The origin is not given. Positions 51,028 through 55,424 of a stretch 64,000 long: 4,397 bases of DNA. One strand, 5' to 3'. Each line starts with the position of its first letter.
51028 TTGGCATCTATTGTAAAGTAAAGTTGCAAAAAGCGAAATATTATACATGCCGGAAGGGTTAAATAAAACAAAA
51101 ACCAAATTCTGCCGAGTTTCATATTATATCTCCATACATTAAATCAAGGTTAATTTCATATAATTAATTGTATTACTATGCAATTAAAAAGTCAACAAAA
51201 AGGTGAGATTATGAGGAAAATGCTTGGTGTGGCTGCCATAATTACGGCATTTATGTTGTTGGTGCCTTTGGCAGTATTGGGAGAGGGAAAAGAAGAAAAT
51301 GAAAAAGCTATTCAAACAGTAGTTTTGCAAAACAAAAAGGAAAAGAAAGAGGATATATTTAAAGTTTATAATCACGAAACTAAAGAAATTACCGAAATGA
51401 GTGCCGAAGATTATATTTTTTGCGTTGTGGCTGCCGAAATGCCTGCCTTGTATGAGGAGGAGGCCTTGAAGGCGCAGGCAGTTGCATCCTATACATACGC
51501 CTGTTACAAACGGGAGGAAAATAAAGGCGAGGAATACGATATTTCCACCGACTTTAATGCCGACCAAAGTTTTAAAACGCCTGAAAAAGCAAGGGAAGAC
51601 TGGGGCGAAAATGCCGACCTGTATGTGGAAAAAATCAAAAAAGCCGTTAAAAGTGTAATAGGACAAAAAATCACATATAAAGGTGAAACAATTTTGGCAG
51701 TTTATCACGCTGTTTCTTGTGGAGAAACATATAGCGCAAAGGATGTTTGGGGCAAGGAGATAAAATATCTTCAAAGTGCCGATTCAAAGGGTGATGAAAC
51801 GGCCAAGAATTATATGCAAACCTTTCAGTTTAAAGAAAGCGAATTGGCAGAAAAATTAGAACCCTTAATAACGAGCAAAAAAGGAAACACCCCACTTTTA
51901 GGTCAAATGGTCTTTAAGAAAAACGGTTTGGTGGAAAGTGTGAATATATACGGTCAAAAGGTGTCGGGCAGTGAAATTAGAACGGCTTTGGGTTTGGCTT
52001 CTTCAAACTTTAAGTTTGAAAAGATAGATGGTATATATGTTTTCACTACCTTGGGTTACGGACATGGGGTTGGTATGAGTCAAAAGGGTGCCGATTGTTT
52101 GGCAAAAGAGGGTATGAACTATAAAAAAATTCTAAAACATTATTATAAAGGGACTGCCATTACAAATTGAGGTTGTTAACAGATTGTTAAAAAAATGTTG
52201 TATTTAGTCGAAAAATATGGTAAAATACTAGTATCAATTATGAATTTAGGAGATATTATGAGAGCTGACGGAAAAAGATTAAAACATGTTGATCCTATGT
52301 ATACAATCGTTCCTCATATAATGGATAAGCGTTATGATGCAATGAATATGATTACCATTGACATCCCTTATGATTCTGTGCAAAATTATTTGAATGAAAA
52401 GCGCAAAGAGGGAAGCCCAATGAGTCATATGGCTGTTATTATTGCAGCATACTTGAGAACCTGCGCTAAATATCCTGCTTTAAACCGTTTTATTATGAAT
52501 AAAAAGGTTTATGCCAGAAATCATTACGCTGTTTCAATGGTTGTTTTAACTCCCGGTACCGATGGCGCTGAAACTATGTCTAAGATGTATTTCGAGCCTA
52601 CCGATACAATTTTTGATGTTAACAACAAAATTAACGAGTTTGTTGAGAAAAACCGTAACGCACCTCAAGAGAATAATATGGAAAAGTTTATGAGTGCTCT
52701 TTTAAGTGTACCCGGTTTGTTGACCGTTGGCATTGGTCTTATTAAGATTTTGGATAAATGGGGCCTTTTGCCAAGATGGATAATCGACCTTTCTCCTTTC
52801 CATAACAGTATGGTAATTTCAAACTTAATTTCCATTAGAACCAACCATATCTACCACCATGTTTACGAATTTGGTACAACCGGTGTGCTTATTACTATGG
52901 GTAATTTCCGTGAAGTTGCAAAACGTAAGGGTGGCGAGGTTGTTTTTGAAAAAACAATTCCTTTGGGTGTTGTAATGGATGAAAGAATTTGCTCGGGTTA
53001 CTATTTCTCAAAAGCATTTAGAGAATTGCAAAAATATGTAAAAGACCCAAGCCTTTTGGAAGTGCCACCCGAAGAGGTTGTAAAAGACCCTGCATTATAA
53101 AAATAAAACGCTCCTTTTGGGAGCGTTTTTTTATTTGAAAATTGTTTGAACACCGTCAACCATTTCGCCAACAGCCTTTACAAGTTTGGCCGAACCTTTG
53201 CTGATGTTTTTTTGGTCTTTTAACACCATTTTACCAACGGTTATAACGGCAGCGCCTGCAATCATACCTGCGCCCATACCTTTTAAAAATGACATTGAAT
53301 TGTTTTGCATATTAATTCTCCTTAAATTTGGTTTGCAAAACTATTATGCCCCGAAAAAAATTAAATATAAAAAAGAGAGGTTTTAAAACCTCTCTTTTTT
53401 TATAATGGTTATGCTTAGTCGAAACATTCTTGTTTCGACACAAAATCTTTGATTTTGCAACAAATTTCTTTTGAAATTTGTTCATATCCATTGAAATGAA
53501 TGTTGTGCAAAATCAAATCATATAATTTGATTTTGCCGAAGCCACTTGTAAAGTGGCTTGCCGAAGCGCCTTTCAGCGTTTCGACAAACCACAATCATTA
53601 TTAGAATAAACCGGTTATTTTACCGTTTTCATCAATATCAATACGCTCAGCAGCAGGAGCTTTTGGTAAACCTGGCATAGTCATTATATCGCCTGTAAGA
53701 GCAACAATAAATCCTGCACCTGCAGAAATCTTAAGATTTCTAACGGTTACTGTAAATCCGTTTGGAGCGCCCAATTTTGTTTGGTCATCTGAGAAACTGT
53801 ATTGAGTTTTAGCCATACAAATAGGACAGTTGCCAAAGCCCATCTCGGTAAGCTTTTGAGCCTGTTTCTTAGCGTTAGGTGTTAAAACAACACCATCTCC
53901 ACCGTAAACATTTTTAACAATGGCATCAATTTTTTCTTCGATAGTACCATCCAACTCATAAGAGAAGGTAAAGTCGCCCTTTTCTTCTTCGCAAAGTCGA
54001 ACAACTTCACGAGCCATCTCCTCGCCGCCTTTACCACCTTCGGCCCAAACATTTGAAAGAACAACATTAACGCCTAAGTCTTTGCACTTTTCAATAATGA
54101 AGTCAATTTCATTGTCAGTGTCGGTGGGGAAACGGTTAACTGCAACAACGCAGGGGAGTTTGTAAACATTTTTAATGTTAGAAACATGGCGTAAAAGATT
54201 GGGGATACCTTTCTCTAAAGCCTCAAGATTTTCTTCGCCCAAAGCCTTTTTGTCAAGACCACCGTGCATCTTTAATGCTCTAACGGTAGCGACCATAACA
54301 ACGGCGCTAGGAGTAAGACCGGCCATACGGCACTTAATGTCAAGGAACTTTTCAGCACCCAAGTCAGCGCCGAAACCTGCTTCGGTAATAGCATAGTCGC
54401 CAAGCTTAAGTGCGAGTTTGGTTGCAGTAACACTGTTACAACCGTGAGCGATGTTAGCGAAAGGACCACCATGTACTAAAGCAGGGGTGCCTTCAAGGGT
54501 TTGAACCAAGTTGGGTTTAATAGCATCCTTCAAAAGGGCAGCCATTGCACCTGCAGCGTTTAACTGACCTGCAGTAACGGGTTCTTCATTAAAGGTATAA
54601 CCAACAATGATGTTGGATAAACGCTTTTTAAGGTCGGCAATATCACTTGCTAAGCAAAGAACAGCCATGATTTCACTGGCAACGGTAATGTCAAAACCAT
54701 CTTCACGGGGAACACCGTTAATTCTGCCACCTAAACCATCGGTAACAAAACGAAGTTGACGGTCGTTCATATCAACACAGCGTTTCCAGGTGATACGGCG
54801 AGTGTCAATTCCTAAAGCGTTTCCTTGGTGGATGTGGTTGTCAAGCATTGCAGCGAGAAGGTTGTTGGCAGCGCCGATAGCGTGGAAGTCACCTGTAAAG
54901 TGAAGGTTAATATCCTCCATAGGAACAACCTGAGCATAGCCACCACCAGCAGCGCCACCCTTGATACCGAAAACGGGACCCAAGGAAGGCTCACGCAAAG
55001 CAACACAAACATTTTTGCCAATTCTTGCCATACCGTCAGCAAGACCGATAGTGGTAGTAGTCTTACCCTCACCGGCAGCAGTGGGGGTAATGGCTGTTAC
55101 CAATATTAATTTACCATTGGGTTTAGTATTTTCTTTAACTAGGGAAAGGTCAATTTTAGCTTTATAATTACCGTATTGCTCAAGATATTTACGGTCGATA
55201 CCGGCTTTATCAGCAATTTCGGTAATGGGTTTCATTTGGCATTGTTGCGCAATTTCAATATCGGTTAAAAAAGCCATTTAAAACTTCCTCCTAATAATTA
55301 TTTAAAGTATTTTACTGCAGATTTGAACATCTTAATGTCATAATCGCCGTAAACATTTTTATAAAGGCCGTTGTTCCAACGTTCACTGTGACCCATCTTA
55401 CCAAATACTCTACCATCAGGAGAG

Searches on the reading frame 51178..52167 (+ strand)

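Call 15: search_protein_families(library=pfam, proteins=[window:51178-52167:+], max_evalue=0.001)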
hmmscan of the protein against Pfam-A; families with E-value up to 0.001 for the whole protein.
window:51178-52167:+ (330 aa): 1 family
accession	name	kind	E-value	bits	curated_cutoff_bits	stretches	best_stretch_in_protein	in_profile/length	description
PF08486.15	SpoIID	-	1.3e-21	77.4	23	1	64-167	1-97/97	Stage II sporulation protein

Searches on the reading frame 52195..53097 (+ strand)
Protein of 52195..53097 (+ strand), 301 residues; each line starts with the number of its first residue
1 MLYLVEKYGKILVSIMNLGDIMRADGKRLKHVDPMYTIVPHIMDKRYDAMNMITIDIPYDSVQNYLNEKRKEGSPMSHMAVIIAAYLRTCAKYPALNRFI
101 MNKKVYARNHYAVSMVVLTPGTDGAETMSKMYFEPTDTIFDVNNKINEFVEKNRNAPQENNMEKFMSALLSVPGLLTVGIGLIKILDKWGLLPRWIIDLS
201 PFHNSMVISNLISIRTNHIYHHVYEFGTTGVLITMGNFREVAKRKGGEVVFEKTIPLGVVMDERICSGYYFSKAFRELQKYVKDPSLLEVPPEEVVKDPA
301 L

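Call 15: search_protein_families(library=pfam, proteins=[window:52195-53097:+], max_evalue=0.001)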
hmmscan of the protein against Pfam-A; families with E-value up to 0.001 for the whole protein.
window:52195-53097:+ (301 aa): 1 family
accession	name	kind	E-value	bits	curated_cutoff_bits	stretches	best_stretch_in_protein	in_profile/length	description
PF00198.28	2-oxoacid_dh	-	1.1e-08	35.3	23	1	233-288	175-230/232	2-oxoacid dehydrogenases acyltransferase (catalytic domain)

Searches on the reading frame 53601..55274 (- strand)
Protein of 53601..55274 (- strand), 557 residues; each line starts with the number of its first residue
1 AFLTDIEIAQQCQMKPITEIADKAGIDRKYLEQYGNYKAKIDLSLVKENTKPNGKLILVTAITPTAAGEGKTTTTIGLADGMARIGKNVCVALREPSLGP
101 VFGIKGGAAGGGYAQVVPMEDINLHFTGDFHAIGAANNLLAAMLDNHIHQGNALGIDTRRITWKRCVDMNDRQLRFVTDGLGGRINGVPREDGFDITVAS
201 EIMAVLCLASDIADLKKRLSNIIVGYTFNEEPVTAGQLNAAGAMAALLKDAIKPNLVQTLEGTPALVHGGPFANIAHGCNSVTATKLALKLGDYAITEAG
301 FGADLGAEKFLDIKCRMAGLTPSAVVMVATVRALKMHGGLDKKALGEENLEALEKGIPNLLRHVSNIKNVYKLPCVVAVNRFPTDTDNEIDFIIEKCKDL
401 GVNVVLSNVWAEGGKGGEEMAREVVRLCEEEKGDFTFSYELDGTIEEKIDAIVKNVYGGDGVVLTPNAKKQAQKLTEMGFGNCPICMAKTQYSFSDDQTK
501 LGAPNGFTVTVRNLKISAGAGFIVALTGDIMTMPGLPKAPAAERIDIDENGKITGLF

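Call 15: search_protein_families(library=pfam, proteins=[window:53601-55274:-], max_evalue=0.001)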
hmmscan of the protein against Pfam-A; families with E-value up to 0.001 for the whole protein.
window:53601-55274:- (557 aa): 2 families
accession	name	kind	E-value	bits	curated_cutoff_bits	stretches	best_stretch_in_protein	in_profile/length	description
PF01268.25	FTHFS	-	1.2e-275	915.5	27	1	4-557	2-556/556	Formate--tetrahydrofolate ligase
PF01656.29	CbiA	-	0.00079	19.8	25.4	0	61-91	2-32/125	CobQ/CobB/MinD/ParA nucleotide binding domain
